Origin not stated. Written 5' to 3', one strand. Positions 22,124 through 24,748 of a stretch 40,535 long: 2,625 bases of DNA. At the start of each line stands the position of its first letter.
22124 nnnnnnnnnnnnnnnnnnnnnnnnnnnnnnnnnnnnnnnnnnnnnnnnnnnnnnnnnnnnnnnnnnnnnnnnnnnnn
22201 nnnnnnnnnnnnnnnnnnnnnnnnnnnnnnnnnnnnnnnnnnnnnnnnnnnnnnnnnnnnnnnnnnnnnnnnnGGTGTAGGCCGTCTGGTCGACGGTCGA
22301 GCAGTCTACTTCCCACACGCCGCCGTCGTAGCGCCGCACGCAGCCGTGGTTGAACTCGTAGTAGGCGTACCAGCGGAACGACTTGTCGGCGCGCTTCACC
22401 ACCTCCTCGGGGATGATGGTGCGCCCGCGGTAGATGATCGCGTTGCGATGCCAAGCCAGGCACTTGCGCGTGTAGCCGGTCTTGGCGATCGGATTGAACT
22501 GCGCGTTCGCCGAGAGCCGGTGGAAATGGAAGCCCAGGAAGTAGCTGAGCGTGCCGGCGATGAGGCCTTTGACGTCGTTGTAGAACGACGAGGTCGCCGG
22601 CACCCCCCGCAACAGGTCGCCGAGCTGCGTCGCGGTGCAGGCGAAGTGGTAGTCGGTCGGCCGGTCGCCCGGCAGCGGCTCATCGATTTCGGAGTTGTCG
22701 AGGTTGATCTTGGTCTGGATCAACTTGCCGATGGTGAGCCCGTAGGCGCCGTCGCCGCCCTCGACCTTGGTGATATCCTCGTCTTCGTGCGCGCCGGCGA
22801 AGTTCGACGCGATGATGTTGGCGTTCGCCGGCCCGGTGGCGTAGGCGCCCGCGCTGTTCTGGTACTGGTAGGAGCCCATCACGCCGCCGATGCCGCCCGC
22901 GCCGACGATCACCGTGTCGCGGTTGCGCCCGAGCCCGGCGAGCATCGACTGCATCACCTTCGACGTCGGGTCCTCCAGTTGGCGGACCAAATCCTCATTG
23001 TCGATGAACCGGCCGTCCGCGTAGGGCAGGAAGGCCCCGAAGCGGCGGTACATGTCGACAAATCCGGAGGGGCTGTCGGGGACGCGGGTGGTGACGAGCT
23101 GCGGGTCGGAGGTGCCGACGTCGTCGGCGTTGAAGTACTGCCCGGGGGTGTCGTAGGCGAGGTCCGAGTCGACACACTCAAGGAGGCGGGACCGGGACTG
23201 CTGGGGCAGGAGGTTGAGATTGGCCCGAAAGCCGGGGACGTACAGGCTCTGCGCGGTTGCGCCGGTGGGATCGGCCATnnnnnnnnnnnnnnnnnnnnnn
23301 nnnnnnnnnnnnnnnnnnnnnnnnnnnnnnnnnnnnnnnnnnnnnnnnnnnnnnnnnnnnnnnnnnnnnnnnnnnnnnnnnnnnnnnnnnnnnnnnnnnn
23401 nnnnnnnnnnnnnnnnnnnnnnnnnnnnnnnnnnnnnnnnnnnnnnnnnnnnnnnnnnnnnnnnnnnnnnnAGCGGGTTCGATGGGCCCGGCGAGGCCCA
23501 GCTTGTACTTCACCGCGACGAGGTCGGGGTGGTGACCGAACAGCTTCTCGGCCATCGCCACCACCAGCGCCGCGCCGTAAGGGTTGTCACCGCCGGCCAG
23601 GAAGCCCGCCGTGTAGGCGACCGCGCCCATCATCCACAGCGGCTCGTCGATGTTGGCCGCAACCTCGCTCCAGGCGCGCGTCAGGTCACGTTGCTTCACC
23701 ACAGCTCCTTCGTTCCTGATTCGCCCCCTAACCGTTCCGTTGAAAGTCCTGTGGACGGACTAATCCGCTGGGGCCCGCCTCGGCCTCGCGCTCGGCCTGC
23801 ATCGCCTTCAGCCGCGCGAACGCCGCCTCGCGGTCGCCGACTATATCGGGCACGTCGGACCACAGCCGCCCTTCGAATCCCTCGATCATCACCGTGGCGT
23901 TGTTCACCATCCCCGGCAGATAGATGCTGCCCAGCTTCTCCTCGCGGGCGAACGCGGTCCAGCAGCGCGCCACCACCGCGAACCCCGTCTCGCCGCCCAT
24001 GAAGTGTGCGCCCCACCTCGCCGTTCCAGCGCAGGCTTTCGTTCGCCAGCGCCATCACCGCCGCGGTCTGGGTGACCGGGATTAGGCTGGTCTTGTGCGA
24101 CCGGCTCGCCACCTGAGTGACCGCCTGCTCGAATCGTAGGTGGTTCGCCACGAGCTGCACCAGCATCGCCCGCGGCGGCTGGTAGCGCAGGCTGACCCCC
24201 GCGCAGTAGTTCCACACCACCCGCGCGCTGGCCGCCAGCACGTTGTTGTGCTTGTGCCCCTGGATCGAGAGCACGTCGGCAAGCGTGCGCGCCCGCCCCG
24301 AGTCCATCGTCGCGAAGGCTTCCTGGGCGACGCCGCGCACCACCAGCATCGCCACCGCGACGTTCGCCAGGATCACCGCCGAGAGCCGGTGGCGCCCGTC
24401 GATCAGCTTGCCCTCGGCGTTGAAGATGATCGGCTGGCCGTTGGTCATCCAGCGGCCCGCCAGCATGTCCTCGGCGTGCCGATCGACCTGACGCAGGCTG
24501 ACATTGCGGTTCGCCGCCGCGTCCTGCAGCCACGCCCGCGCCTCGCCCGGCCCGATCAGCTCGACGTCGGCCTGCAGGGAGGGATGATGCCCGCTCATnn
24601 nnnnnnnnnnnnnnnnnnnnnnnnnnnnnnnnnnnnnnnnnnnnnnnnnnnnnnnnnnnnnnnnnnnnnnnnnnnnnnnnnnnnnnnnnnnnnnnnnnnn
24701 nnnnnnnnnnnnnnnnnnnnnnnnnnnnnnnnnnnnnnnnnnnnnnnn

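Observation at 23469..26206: Six-gene non-structural insert between the scaffold and major capsid genes (Cys-rich protein, Xre-HTH, ParB-like and small ORFs)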

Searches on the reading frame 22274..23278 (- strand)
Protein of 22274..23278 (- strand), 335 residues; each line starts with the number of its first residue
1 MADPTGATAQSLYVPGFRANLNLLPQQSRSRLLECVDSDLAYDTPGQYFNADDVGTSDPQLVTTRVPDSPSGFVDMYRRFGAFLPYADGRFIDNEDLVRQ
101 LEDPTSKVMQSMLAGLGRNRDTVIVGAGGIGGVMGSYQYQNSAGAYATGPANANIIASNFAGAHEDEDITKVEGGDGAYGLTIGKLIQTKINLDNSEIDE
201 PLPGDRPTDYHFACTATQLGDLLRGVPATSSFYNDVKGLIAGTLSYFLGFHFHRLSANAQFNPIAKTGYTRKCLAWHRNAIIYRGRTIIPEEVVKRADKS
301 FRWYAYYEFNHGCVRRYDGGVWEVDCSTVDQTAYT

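Call 5: search_protein_families(library=pfam, proteins=[window:22274-23278:-], max_evalue=0.1)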
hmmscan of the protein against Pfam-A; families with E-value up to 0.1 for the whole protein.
window:22274-23278:- (335 aa): 1 family
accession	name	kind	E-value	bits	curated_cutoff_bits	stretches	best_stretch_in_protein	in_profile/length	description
PF19821.5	Phage_capsid_2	-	2.9e-31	109.2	25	1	13-327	5-292/293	Phage capsid protein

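Call 6: search_protein_families(library=phrogs, proteins=[window:22274-23278:-], max_evalue=0.1)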
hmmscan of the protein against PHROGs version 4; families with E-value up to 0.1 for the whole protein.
window:22274-23278:- (335 aa): 1 family
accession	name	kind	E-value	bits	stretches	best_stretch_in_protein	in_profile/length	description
phrog_3437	-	head and packaging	1.9e-32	113.7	1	13-327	11-292/294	major head protein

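Call 8: search_dna_similar(query=window:22274-23278:-, collection=phages, mode=protein, max_rows=30)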
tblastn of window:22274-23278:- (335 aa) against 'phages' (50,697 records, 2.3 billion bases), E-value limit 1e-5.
Records with a match: 31; places in all: 31; records where one place covers at least 80% of the query: 26.
Best place of each record, by identity: <60% 31.
By first word of the organism name: Pelagibacter 22; Caudoviricetes 4; Ralstonia 3; Bacteriophage 1; Methylophilales 1.
By host as written in the record: Candidatus Pelagibacter ubique HTCC1062 14; - 5; Candidatus Pelagibacter sp. HTCC1062 4; Candidatus Pelagibacter sp. FZCC0015 2; Candidadtus Pelagibacter sp. HTCC1062 1; Candidatus Pelagibacter sp. HTCC7211 1; Ralstonia solanacearum 1; Ralstonia solanacearum SL341 1; and 2 more.
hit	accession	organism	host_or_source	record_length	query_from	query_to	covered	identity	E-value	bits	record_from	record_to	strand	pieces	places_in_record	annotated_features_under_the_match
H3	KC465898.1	Pelagibacter phage HTVC010P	Candidatus Pelagibacter ubique HTCC1062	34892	13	327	94%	29.8%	4e-19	94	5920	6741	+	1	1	putative major capsid protein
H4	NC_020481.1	Pelagibacter phage HTVC010P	Candidatus Pelagibacter ubique HTCC1062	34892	13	327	94%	29.8%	4e-19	94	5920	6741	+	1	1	major head protein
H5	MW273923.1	Pelagibacter phage HTVC035P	Candidatus Pelagibacter sp. HTCC1062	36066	13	327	94%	29.5%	2e-20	98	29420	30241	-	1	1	putative major capsid protein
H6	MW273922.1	Pelagibacter phage HTVC034P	Candidatus Pelagibacter sp. HTCC1062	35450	13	327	94%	29.5%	2e-18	92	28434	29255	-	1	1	putative major capsid protein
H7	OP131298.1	Pelagibacter phage Skadi-11 EXVC111P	Candidatus Pelagibacter ubique HTCC1062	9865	13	324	93%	29.3%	4e-20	97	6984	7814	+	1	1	major capsid protein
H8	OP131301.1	Pelagibacter phage Skadi-4 EXVC104P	Candidatus Pelagibacter ubique HTCC1062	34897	13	324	93%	29.3%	4e-20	97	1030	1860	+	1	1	major capsid protein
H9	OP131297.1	Pelagibacter phage Skadi-3 EXVC103P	Candidatus Pelagibacter ubique HTCC1062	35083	13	324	93%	29.3%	4e-20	97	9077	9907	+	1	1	major capsid protein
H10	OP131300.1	Pelagibacter phage Skadi-7 EXVC107P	Candidatus Pelagibacter ubique HTCC1062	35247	13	324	93%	29.3%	4e-20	97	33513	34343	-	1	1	major capsid protein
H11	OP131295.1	Pelagibacter phage Skadi-10 EXVC110P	Candidatus Pelagibacter ubique HTCC1062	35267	13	324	93%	29.3%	4e-20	97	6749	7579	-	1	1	major capsid protein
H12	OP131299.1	Pelagibacter phage Skadi-2 EXVC102P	Candidatus Pelagibacter ubique HTCC1062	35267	13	324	93%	29.3%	4e-20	97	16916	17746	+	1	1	major capsid protein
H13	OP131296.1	Pelagibacter phage Skadi-8 EXVC108P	Candidatus Pelagibacter ubique HTCC1062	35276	13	324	93%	29.3%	4e-20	97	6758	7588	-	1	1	major capsid protein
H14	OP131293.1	Pelagibacter phage Skadi-5 EXVC105P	Candidatus Pelagibacter ubique HTCC1062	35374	13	324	93%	29.3%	4e-20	97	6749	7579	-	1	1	major capsid protein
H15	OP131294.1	Pelagibacter phage Skadi-6 EXVC106P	Candidatus Pelagibacter ubique HTCC1062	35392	13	324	93%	29.3%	4e-20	97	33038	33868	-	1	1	major capsid protein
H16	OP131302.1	Pelagibacter phage Skadi-1 EXVC101P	Candidatus Pelagibacter ubique HTCC1062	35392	13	324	93%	29.3%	4e-20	97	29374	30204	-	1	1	major capsid protein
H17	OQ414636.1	Pelagibacter phage EXVC032P Baldr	Candidadtus Pelagibacter sp. HTCC1062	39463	13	327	94%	28.8%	6e-17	88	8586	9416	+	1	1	major capsid protein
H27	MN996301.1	Ralstonia phage RpY1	Ralstonia solanacearum SL341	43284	13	327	94%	23.9%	2e-8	62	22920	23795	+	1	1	putative major capsid protein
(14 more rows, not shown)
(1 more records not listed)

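Call 83: get_annotated_region(hit=H4, flank=5000)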
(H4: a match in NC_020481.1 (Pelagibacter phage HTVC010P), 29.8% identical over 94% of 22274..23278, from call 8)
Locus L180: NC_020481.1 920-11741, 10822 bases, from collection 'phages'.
description: Pelagibacter phage HTVC010P, complete genome.
organism: Pelagibacter phage HTVC010P (NCBI taxid 1283077)
taxonomy: Viruses; Duplodnaviria; Heunggongvirae; Uroviricota; Caudoviricetes
host: Candidatus Pelagibacter ubique HTCC1062; source: -; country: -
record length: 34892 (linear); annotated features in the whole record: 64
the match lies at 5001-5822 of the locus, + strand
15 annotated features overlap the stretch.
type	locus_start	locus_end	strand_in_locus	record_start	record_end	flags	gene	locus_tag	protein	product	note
CDS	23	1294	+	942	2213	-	-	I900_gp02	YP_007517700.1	phage terminase large subunit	-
CDS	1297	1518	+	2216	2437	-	-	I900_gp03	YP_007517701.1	hypothetical protein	-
CDS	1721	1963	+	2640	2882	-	-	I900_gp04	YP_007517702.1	hypothetical protein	-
CDS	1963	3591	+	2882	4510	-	-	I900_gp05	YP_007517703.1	head-tail adaptor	-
CDS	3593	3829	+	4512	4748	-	-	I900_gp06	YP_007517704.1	hypothetical protein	-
CDS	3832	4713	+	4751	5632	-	-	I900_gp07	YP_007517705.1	hypothetical protein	-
CDS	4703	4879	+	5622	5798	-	-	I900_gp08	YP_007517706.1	hypothetical protein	-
CDS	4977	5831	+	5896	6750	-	-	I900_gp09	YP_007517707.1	major head protein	structural protein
CDS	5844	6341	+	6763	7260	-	-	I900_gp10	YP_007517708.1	hypothetical protein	-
CDS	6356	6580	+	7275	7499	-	-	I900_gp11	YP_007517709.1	hypothetical protein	-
CDS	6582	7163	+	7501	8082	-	-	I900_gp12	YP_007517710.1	tail protein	-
CDS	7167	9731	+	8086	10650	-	-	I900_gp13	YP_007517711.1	tail protein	-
CDS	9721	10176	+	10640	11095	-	-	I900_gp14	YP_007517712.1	hypothetical protein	-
CDS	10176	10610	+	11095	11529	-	-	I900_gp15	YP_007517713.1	hypothetical protein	-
CDS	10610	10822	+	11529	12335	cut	-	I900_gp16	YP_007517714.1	hypothetical protein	-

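Call 84: get_annotated_region(hit=H27, flank=5000)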
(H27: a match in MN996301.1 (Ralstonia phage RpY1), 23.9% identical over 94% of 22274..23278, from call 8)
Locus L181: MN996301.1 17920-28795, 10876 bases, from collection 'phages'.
description: Ralstonia phage RpY1, complete genome.
organism: Ralstonia phage RpY1 (NCBI taxid 2759121)
taxonomy: Viruses; Duplodnaviria; Heunggongvirae; Uroviricota; Caudoviricetes
host: Ralstonia solanacearum SL341; source: -; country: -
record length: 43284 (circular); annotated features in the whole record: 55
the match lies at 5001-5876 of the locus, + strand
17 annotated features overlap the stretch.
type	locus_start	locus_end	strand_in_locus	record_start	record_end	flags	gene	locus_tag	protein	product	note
CDS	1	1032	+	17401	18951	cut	-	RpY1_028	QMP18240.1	putative terminase large subunit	-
CDS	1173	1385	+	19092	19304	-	-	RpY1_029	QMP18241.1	hypothetical protein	-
CDS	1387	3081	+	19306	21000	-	-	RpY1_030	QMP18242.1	hypothetical protein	-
CDS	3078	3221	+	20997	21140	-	-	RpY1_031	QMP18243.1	hypothetical protein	-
CDS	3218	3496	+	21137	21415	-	-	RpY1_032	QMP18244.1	hypothetical protein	-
CDS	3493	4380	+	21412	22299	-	-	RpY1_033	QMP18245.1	hypothetical protein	-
CDS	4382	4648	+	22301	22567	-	-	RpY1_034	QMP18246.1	hypothetical protein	-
CDS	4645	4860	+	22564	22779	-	-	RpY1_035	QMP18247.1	hypothetical protein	-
CDS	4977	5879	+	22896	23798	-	-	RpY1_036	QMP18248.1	putative major capsid protein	-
CDS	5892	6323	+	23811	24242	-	-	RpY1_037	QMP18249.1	hypothetical protein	-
CDS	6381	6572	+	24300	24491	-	-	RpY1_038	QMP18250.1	hypothetical protein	-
CDS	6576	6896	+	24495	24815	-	-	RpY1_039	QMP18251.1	hypothetical protein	-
CDS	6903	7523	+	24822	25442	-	-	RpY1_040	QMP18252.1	hypothetical protein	-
CDS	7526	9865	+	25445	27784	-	-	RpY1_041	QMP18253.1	hypothetical protein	-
CDS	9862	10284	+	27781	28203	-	-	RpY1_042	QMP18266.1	hypothetical protein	-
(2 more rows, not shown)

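Call 104: find_related_loci(query=window:22274-23278:-, collection=viral_contigs, flank=4000)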
Query window:22274-23278:- (335 aa) in viral_contigs; peptide patterns used: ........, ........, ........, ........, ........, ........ (x = any residue, [..] = any of these).
13 stretches matched a pattern; 4 encode a relative of the query (tblastn E <= 1e-3); 4 distinct loci.
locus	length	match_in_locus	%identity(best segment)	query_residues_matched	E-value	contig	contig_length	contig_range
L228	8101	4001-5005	97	1-335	0e+0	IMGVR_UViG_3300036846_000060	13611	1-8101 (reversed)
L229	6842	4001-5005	81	1-335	0e+0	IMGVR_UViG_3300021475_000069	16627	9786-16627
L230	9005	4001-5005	81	1-335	0e+0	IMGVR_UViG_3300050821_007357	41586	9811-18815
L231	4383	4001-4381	95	1-127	1e-77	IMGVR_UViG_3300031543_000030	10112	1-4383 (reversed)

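Call 106: find_related_loci(query=A10, collection=metagenome_contigs, flank=5000)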
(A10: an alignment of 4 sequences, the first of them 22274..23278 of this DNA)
Query A10 (335 aa) in metagenome_contigs; peptide patterns used: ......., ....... (x = any residue, [..] = any of these).
205 stretches matched a pattern; 6 encode a relative of the query (tblastn E <= 1e-3); 5 distinct loci.
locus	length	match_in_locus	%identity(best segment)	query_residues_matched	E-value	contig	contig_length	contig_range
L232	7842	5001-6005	81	1-335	0e+0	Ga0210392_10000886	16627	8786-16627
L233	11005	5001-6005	85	1-335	0e+0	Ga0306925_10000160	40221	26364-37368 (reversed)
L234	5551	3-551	79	153-335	2e-99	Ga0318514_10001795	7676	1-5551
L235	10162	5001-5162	43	5-56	4e-6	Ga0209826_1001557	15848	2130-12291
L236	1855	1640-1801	41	5-56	2e-5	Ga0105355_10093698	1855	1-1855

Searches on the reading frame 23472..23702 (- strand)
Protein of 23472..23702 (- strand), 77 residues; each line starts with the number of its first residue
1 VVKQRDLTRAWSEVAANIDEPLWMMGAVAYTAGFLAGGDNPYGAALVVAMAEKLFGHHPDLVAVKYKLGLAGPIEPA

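Call 5: search_protein_families(library=pfam, proteins=[window:23472-23702:-], max_evalue=0.1)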
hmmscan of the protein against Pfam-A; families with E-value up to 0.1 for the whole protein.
window:23472-23702:- (77 aa): 0 families

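Call 6: search_protein_families(library=phrogs, proteins=[window:23472-23702:-], max_evalue=0.1)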
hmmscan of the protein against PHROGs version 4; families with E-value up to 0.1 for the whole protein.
window:23472-23702:- (77 aa): 0 families

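Call 33: search_protein_families(library=ncbifam, proteins=[window:23472-23702:-], max_evalue=0.1)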
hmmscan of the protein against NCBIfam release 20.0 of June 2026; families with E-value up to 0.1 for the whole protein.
window:23472-23702:- (77 aa): 0 families

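Call 34: search_protein_families(library=padloc, proteins=[window:23472-23702:-], max_evalue=0.1)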
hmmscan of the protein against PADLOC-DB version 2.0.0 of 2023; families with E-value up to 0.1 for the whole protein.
window:23472-23702:- (77 aa): 0 families

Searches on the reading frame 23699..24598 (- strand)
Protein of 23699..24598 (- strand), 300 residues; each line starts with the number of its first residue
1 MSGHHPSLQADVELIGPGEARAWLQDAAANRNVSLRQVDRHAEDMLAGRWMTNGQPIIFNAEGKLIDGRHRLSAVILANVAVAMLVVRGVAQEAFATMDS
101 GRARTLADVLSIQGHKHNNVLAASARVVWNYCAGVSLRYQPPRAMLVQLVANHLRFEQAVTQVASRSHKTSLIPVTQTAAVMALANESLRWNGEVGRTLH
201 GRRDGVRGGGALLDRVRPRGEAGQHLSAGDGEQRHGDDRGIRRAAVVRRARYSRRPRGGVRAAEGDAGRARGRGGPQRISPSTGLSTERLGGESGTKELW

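Call 5: search_protein_families(library=pfam, proteins=[window:23699-24598:-], max_evalue=0.1)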
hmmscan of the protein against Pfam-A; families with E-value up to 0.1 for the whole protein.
window:23699-24598:- (300 aa): 1 family
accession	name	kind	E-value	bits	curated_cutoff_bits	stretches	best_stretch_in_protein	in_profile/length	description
PF03861.19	ANTAR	-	0.037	14.3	27.3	0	16-38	27-49/54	ANTAR domain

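Call 6: search_protein_families(library=phrogs, proteins=[window:23699-24598:-], max_evalue=0.1)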
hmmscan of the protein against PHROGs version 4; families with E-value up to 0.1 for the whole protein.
window:23699-24598:- (300 aa): 4 families
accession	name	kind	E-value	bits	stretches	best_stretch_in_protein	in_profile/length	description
phrog_5931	-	unknown function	5.7e-45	155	1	9-185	9-191/282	-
phrog_12305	-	DNA, RNA and nucleotide metabolism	0.0093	16.1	1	52-100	41-89/271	ParB-like partition protein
phrog_1033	-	DNA, RNA and nucleotide metabolism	0.014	16.2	1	29-102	47-134/334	ParB-like partition protein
phrog_26392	-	unknown function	0.079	13.5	0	47-90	12-56/231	-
